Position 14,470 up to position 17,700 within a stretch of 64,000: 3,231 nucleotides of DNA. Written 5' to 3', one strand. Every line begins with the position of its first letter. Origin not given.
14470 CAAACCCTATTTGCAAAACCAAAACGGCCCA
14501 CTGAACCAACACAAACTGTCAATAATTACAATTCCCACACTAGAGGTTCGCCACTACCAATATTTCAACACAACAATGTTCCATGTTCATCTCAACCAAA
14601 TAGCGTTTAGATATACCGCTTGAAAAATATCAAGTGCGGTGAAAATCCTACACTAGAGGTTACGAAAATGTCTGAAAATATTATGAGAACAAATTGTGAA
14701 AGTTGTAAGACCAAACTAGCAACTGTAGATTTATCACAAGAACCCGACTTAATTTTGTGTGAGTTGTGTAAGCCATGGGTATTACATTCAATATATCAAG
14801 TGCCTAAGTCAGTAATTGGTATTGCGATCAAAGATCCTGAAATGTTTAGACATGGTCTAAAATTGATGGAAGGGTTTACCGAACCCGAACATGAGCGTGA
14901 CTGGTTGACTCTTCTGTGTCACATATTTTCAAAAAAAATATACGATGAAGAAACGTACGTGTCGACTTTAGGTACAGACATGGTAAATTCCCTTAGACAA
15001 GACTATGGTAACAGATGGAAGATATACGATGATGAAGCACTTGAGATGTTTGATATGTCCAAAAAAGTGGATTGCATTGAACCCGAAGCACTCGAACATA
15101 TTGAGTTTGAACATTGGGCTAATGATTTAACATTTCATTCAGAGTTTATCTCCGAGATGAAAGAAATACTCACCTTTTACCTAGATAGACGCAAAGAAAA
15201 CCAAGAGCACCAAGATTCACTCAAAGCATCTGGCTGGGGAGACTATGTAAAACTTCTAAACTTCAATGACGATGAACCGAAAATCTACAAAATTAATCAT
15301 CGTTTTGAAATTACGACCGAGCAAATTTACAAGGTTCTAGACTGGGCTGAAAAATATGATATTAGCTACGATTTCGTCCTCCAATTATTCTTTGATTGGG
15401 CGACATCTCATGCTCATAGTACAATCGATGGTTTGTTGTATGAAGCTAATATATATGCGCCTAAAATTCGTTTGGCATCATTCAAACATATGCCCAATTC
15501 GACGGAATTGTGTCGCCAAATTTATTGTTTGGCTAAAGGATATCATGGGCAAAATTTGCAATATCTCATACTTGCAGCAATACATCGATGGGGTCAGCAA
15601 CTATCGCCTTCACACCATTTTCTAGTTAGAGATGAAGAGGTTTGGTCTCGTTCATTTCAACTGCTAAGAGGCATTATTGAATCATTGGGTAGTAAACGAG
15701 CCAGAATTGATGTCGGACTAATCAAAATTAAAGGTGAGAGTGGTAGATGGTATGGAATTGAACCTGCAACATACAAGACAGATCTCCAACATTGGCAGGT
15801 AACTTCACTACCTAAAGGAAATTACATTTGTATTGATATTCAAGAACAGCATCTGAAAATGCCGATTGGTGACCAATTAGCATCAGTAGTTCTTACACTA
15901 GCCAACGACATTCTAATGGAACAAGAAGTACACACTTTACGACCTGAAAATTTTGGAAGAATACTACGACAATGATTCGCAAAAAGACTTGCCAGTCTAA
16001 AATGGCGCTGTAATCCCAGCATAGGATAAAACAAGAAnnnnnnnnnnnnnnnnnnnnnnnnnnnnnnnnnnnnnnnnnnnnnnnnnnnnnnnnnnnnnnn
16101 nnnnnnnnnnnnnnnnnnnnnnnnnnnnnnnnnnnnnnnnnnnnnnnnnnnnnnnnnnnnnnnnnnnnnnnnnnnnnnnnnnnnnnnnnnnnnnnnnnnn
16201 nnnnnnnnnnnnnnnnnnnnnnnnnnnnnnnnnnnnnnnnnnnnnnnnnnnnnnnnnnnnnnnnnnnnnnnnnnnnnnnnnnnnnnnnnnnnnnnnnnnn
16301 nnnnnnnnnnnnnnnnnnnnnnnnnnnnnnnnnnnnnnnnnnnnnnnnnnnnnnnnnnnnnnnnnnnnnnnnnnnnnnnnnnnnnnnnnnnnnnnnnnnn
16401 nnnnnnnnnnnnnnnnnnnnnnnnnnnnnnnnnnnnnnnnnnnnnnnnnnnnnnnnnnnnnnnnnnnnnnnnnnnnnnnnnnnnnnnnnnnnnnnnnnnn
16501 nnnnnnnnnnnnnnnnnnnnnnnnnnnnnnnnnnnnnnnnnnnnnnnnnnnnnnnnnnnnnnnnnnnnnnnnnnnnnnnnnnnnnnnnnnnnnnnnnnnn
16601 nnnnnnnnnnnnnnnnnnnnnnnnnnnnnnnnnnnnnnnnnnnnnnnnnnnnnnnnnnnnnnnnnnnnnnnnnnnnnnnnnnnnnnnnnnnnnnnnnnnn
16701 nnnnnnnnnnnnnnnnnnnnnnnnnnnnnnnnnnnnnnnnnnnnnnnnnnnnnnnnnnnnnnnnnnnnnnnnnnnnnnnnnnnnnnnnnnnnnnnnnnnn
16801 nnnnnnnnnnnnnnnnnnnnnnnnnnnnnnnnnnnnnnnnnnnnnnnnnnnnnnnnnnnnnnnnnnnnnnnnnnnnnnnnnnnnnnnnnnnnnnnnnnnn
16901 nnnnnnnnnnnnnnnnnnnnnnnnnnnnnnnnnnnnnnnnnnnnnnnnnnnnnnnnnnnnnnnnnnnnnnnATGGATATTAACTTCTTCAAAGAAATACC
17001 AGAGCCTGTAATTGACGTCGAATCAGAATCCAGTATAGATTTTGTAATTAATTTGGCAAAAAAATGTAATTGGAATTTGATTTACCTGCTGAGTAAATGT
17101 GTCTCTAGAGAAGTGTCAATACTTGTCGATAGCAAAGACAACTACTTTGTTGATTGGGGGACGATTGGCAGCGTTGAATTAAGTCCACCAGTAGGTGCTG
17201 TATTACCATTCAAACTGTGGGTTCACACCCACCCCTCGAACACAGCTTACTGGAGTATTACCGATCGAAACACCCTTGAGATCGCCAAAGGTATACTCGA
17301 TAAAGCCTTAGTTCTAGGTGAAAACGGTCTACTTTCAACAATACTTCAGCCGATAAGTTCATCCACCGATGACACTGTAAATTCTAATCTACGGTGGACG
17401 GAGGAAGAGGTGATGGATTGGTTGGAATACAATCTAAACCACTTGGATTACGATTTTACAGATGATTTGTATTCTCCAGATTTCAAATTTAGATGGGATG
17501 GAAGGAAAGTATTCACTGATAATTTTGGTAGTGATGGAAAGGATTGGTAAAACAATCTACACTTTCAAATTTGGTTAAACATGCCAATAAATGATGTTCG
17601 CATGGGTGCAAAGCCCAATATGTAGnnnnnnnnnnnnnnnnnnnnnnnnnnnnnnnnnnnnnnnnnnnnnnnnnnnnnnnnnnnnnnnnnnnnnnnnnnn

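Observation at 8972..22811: Candidate undescribed system: an island with its own T7-like RNAP, cognate-looking promoters, Ubl-E1-JAB, an AAA ATPase and two protein phosphatases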

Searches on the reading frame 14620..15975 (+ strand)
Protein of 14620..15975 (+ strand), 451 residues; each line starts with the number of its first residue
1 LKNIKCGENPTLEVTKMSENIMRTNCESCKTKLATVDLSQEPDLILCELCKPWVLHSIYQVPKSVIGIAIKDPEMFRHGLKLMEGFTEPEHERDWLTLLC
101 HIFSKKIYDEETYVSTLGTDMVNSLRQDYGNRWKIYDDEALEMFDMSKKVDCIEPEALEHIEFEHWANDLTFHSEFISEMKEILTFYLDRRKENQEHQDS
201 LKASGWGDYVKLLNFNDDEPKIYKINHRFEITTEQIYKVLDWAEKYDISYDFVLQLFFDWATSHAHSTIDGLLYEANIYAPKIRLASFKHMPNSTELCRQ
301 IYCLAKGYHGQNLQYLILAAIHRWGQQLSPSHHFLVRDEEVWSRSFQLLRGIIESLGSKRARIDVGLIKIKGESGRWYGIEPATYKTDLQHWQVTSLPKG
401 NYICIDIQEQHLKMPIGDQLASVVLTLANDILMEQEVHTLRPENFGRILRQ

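Call 4: search_protein_families(library=pfam, proteins=[window:14620-15975:+], max_evalue=0.1)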
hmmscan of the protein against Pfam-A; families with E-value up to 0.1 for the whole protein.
window:14620-15975:+ (451 aa): 2 families
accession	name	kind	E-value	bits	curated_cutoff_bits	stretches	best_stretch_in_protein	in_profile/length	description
PF18892.5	DUF5651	-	0.026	14.8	27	1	14-34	6-26/53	Family of unknown function (DUF5651)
PF11771.13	DUF3314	-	0.051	14.1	25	0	374-402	110-138/162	Protein of unknown function (DUF3314)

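Call 35: search_protein_families(library=padloc, proteins=[window:14668-15975:+], max_evalue=0.01)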
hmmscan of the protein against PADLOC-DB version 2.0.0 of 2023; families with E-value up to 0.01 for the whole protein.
window:14668-15975:+ (435 aa): 0 families

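Call 36: search_protein_families(library=phrogs, proteins=[window:14668-15975:+], max_evalue=0.01)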
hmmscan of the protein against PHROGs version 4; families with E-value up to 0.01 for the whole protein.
window:14668-15975:+ (435 aa): 0 families

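Call 37: find_homologous_proteins(query=window:14668-15975:+, max_evalue=0.001)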
Query window:14668-15975:+ (435 aa): 32 proteins with E <= 0.001 among 1863 candidates.
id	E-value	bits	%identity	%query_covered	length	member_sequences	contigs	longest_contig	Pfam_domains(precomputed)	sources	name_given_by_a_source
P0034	8.7e-292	985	97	100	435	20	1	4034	-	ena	-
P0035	1.5e-276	935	92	100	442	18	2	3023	-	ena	-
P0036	3.5e-234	796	78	97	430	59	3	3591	-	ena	-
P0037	7.7e-222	755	76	98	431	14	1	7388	-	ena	-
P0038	4.6e-220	749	74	98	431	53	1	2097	-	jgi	jgi:hypothetical protein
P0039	4.9e-217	739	74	98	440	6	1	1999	-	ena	-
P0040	2.7e-214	730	74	97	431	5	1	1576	-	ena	-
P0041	3.1e-212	723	74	98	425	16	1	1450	-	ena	-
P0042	5.1e-212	723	73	97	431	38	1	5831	-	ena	-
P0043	7.5e-211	719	73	98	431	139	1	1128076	-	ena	-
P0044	2.5e-208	710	71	97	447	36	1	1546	-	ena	-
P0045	2.6e-201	687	67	98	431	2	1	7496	-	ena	-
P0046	3.9e-201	687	67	98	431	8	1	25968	-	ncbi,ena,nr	ncbi:MAG: hypothetical protein CMB29_05025 [Euryarchaeota archaeon]|nr:hypothetical protein [Euryarc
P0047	9.6e-200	682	67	98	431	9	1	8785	-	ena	-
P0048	1.5e-177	609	80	74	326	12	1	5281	-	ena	-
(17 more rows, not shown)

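Call 40: search_solved_structures(query=A2, max_evalue=10)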
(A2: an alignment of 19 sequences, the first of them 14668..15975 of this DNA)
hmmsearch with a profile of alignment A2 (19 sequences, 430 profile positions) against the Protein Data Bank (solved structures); distinct sequences matched with E-value up to 10: 2.
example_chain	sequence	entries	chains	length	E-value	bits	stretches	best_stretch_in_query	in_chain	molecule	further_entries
7csr_A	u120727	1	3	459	0.83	11.6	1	142-341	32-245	Rho guanine nucleotide exchange factor 16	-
7cso_A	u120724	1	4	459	0.83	11.6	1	142-341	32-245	Rho guanine nucleotide exchange factor 16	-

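Call 50: predict_structure(alignment_id=A2)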
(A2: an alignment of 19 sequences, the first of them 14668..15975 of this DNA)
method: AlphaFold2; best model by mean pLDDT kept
length: 435 residues; sequences in the alignment: 19
mean_pLDDT: 69.3   pTM: 0.57
mean pLDDT of the five models: 69.3, 67.0, 66.9, 64.2, 62.2
residues with pLDDT >= 90: 17; 70-90: 237; 50-70: 97; < 50: 84
segments of 3 or more residues with pLDDT < 50: 1-4, 23-26, 90-101, 123-152, 311-320, 370-372, 419-435
pLDDT, mean of each block of 10 residues (from residue 1): 53 72 54 69 66 81 75 79 69 40 62 62 46 41 35 64 87 83 82 65 74 84 90 87 80 88 82 78 88 84 80 41 61 86 82 87 72 66 56 57 83 68 41 31
secondary structure, 60 per line:
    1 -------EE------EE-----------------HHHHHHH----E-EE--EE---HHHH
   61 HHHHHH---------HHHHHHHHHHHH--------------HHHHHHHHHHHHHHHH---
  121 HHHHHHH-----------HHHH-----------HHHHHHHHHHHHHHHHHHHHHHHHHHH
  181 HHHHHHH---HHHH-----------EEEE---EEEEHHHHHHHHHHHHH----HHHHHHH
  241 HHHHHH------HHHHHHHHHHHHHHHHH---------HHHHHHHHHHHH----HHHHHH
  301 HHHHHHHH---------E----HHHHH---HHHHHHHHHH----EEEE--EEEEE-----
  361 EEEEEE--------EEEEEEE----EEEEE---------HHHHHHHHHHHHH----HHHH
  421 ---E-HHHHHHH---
elements in order: H35-41 H57-66 H76-87 H102-117 H121-127 H139-142 H154-187 H191-194 E206-209 E213-216 H217-229 H234-246 H253-269 H279-290 H295-308 H323-327 H331-340 E345-348 E351-355 E361-366 E375-381 E386-390 H400-412 H417-420 H426-432

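Call 54: fold_search(model_id=the predicted structure, library=pdb)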
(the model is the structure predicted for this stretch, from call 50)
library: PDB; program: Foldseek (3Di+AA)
matches with E <= 10: 127; with E <= 0.001: 0
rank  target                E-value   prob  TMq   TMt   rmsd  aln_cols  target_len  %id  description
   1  1yz9_B                2.0e-01  0.09  0.09  0.15  19.4       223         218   12  Crystal structure of RNase III mutant E110Q from Aquifex aeolicus complexed with double stranded RNA at 2.1-Angstrom R (released 2005-11-22)
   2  1rc7_A                5.1e-01  0.06  0.09  0.14  18.9       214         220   12  Crystal structure of RNase III Mutant E110K from Aquifex Aeolicus complexed with ds-RNA at 2.15 Angstrom Resolution (released 2004-03-30)
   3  2ez6_A                7.2e-01  0.04  0.09  0.14  17.6       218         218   10  Crystal structure of Aquifex aeolicus RNase III (D44N) complexed with product of double-stranded RNA processing (released 2006-02-07)
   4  3iko_H                8.0e-01  0.04  0.11  0.11  22.0       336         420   13  Crystal structure of the heterotrimeric Sec13-Nup145C-Nup84 nucleoporin complex (released 2009-10-13)
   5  1yyw_C                8.9e-01  0.06  0.10  0.16  19.9       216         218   12  Crystal structure of RNase III from Aquifex aeolicus complexed with double stranded RNA at 2.8-Angstrom Resolution (released 2005-11-22)
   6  1yz9_A                9.8e-01  0.04  0.09  0.14  19.2       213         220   12  Crystal structure of RNase III mutant E110Q from Aquifex aeolicus complexed with double stranded RNA at 2.1-Angstrom R (released 2005-11-22)
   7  2nug_B                1.3e+00  0.05  0.10  0.16  20.1       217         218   10  Crystal structure of RNase III from Aquifex aeolicus complexed with ds-RNA at 1.7-Angstrom Resolution (released 2007-11-20)
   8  5a9q_5                1.6e+00  0.04  0.10  0.11  19.7       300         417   13  Human nuclear pore complex (released 2015-09-30)
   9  4qg5_B                1.6e+00  0.04  0.09  0.07  17.8       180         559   11  Crystal structure of phosphoglucomutase from Leishmania major at 3.5 angstrom resolution (released 2015-05-27)
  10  2nug_A                2.1e+00  0.03  0.09  0.15  20.8       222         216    8  Crystal structure of RNase III from Aquifex aeolicus complexed with ds-RNA at 1.7-Angstrom Resolution (released 2007-11-20)
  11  4qsk_A                2.1e+00  0.02  0.10  0.05  25.0       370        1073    9  Crystal Structure of L. monocytogenes Pyruvate Carboxylase in complex with Cyclic-di-AMP (released 2014-10-29)
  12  1kfq_A                2.2e+00  0.06  0.10  0.08  17.3       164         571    8  Crystal Structure of Exocytosis-Sensitive Phosphoprotein, pp63/parafusin (Phosphoglucomutse) from Paramecium. OPEN FOR (released 2002-01-16)
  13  2x6h_A                2.4e+00  0.01  0.08  0.07  27.4       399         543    8  THE CRYSTAL STRUCTURE OF THE DROSOPHILA CLASS III PI3-KINASE VPS34 (released 2010-04-07)
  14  5ncu_A                2.6e+00  0.04  0.08  0.09  11.9        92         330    8  Structure of the subtilisin induced serpin-type proteinase inhibitor, miropin. (released 2017-05-24)
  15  6em1_A                2.9e+00  0.10  0.07  0.17   8.8        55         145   18  State C (Nsa1-TAP Flag-Ytm1) - Visualizing the assembly pathway of nucleolar pre-60S ribosomes (released 2017-12-27)
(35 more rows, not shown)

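Call 117: search_protein_representatives(alignment_id=A2)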
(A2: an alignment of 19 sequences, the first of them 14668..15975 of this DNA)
Query: 19 sequences, 430 profile positions. Proteins with E-value up to 0.001 (for the whole library): 99; up to 1e-10: 51; up to 1e-30: 16. The best 99 are listed.
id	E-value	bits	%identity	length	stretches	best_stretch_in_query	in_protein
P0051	1.1e-215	732.8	-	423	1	1-429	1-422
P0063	2.4e-188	642.7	-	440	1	1-428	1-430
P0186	7.8e-114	397.2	-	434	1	1-427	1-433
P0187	4.7e-75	269.4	-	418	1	4-423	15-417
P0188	1.9e-74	267.4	-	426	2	142-425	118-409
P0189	1.5e-59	218.3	-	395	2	161-427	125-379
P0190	9.0e-56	205.9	-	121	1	1-125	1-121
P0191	8.6e-50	186.2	-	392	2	231-427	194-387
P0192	2.0e-46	175.1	-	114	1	318-424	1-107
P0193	5.3e-46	173.7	-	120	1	273-371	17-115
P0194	1.2e-43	166.0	-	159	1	163-282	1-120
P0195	4.1e-43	164.2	-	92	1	1-91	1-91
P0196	3.8e-42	161.0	-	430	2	160-426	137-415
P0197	4.6e-41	157.4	-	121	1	1-88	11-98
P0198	2.8e-35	138.3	-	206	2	1-116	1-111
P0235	1.2e-10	57.2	-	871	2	327-415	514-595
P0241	1.4e-08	50.4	-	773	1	325-426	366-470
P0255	1.0e-05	40.9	-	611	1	327-427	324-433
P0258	1.2e-05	40.7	-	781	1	327-423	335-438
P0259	1.4e-05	40.5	-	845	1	327-425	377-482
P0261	1.9e-05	40.1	-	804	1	314-424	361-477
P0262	2.9e-05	39.5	-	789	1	323-425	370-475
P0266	3.6e-05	39.2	-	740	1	326-423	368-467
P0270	9.6e-05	37.8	-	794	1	328-428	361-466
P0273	2.7e-04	36.3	-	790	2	327-425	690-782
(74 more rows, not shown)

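Call 118: search_protein_families(library=pfam, proteins=[P0235, P0241, P0255, P0258, P0259, P0261, P0262, P0266, P0270, P0273], max_evalue=0.01)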
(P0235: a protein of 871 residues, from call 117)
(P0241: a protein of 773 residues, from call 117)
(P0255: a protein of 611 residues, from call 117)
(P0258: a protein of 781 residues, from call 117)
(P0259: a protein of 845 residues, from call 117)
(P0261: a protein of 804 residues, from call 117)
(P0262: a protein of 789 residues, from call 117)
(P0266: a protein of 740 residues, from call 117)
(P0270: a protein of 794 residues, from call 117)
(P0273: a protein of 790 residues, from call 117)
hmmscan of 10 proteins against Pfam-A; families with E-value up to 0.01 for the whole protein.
P0235 (871 aa): 0 families

P0241 (773 aa): 0 families

P0255 (611 aa): 0 families

P0258 (781 aa): 0 families

P0259 (845 aa): 0 families

P0261 (804 aa): 0 families

P0262 (789 aa): 0 families

P0266 (740 aa): 0 families

P0270 (794 aa): 0 families

P0273 (790 aa): 0 families

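Call 122: search_dna_similar(query=window:14668-15975:+, collection=phages, mode=protein, max_rows=5, max_evalue=0.001)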
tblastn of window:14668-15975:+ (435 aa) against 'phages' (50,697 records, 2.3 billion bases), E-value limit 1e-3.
No match.

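Call 123: fold_search(model_id=the predicted structure, library=viral)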
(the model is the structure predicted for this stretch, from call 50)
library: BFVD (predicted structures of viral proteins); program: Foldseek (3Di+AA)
matches with E <= 10: 471; with E <= 0.001: 0
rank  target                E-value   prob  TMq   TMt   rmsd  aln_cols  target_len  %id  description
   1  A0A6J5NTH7            1.2e-01  0.10  0.11  0.14  29.6       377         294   10  Uncharacterized protein [uncultured Caudovirales phage]
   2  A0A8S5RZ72            1.4e-01  0.06  0.08  0.10  23.5       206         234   13  Nuclear pore complex protein [Myoviridae sp. ctNQV2]
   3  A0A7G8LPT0            1.7e-01  0.89  0.12  0.53   5.7        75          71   15  Uncharacterized protein [Mycobacterium phage MrMiyagi]
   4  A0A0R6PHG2            2.3e-01  0.13  0.09  0.15  18.1       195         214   12  (no name in the UniProt tables at hand)
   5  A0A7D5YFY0            2.7e-01  0.04  0.09  0.08  29.9       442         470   10  Uncharacterized protein [Scale drop disease virus]
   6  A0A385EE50            3.0e-01  0.30  0.11  0.33   6.8       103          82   16  Uncharacterized protein [Caulobacter phage CcrSC]
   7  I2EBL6                3.3e-01  0.02  0.08  0.06  38.3       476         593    9  Spike glycoprotein S2 (Fragment) [Porcine epidemic diarrhea virus]
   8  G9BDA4                3.5e-01  0.07  0.09  0.11  26.8       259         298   10  VP8 [Scylla serrata reovirus SZ-2007]
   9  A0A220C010            4.5e-01  0.33  0.15  0.25   8.6       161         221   16  (no name in the UniProt tables at hand)
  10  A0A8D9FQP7            4.7e-01  0.25  0.10  0.20  12.3        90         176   18  Uncharacterized protein [uncultured marine phage]
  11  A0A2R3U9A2            4.9e-01  0.06  0.09  0.06  60.1       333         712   14  Tail fibers protein [Salmonella phage vB_SenS_PHB07]
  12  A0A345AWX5            5.5e-01  0.60  0.14  0.41   4.4        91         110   10  (no name in the UniProt tables at hand)
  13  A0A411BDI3            5.7e-01  0.82  0.11  0.50   3.6        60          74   13  (no name in the UniProt tables at hand)
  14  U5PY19                5.7e-01  0.47  0.13  0.41  11.1       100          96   12  Uncharacterized protein [Bacillus phage Spock]
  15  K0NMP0                6.0e-01  0.06  0.11  0.14  18.1       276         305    9  Uncharacterized protein [Pseudotevenvirus RB43]
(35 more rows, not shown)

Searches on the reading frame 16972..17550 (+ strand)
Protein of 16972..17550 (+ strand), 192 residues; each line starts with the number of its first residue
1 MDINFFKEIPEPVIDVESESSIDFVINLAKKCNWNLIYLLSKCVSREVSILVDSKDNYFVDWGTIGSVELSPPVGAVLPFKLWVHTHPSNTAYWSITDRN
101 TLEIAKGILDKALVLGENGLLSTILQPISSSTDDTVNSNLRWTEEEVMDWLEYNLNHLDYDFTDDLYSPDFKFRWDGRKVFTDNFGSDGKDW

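Call 4: search_protein_families(library=pfam, proteins=[window:16972-17550:+], max_evalue=0.1)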
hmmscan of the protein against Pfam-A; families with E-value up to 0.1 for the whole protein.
window:16972-17550:+ (192 aa): 1 family
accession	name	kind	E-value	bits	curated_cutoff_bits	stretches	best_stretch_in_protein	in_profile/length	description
PF02198.23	SAM_PNT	-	0.0087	16.5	24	1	140-159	18-37/83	Sterile alpha motif (SAM)/Pointed domain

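Call 35: search_protein_families(library=padloc, proteins=[window:16972-17550:+], max_evalue=0.01)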
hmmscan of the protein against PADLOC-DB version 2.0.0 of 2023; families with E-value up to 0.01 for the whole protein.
window:16972-17550:+ (192 aa): 0 families

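Call 36: search_protein_families(library=phrogs, proteins=[window:16972-17550:+], max_evalue=0.01)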
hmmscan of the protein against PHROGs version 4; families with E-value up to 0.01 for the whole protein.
window:16972-17550:+ (192 aa): 0 families

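Call 42: search_solved_structures(query=A3, max_evalue=1)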
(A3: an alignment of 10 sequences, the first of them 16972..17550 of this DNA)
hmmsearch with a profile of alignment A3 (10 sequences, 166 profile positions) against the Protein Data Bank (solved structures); distinct sequences matched with E-value up to 1: 16.
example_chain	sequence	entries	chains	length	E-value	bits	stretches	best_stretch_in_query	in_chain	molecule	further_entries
7l97_A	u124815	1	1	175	0.016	17.9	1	76-107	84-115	AMSH-like protease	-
2znr_A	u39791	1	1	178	0.017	17.9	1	76-107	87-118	AMSH-like protease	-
2znv_A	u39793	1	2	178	0.017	17.9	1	76-107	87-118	AMSH-like protease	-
9le4_B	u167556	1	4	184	0.034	16.9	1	76-104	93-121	STAM-binding protein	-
3rzu_A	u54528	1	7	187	0.035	16.9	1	76-104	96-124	STAM-binding protein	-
3u4k_A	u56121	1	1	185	0.037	16.8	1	57-119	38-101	Fimbria adhesin protein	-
3rzv_A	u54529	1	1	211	0.043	16.6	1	76-104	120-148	STAM-binding protein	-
6fjv_A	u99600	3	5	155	0.075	15.8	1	76-121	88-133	26S proteasome regulatory subunit N11-like protein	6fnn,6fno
9o0h_B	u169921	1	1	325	0.083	15.6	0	133-162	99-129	Transcription factor ETV6,Non-receptor tyrosine-protein kinase TNK1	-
4zd4_A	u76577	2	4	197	0.1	15.4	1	76-108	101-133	AMSH-like protease sst2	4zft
4zd5_A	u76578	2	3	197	0.1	15.3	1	76-108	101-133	AMSH-like protease sst2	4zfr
4jxe_A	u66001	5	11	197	0.1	15.3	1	76-108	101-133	AMSH-like protease sst2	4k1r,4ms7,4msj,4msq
4msm_A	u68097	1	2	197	0.1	15.3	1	76-108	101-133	AMSH-like protease sst2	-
7lm3_A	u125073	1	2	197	0.11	15.3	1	76-108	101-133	AMSH-like protease sst2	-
4msd_A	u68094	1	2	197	0.11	15.3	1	76-108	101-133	AMSH-like protease sst2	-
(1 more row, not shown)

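Call 49: search_protein_families(library=ncbifam, proteins=[window:16972-17550:+], max_evalue=0.01)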
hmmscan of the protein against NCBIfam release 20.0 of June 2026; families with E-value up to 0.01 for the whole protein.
window:16972-17550:+ (192 aa): 0 families
